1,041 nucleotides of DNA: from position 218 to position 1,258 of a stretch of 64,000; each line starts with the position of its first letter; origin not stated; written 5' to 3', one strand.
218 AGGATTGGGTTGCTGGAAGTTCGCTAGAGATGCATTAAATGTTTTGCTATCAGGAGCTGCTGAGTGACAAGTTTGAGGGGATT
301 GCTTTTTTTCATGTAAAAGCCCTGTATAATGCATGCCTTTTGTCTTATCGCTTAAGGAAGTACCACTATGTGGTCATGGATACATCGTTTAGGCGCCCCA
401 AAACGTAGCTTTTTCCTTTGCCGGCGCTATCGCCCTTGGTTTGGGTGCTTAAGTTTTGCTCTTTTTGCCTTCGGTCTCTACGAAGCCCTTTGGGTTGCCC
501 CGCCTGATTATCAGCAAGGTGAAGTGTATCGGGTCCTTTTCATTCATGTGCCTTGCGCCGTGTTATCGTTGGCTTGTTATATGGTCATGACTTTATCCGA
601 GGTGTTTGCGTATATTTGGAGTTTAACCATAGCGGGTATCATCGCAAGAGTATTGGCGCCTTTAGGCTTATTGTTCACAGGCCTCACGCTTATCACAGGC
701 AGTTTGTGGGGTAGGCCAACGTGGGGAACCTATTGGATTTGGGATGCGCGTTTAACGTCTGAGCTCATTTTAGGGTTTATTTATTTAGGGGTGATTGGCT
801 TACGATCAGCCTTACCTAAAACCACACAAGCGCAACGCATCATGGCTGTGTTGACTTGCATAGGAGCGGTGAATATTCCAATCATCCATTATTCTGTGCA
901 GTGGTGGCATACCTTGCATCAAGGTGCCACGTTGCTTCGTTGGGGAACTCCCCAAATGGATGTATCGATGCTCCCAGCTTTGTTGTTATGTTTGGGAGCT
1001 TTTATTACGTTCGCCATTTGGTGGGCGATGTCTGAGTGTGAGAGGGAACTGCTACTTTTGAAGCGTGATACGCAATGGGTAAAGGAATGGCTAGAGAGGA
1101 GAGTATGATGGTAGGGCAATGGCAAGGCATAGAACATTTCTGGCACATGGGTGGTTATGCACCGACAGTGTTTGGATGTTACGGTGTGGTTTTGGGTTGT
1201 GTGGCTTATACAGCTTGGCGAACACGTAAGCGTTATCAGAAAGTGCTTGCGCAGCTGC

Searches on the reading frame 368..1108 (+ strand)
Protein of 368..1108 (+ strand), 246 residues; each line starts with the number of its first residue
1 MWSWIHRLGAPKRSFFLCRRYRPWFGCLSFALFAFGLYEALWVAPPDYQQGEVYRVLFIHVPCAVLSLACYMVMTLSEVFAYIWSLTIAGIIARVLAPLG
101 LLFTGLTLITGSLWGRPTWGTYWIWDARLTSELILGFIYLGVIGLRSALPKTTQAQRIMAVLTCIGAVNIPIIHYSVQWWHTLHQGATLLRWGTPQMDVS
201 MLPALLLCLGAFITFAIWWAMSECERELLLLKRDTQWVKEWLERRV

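Call 12: search_protein_families(library=ncbifam, proteins=[window:368-1108:+], max_evalue=0.00001)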
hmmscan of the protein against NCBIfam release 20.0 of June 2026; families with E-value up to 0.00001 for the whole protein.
window:368-1108:+ (246 aa): 2 families
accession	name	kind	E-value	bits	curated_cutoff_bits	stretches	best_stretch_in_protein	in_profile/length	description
TIGR01191.1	ccmC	subfamily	6.6e-63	212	186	1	45-221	1-177/184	heme ABC transporter permease CcmC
TIGR03144.1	cytochr_II_ccsB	equivalog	1.6e-08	34.6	187.6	1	98-179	165-243/252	c-type cytochrome biogenesis protein CcsB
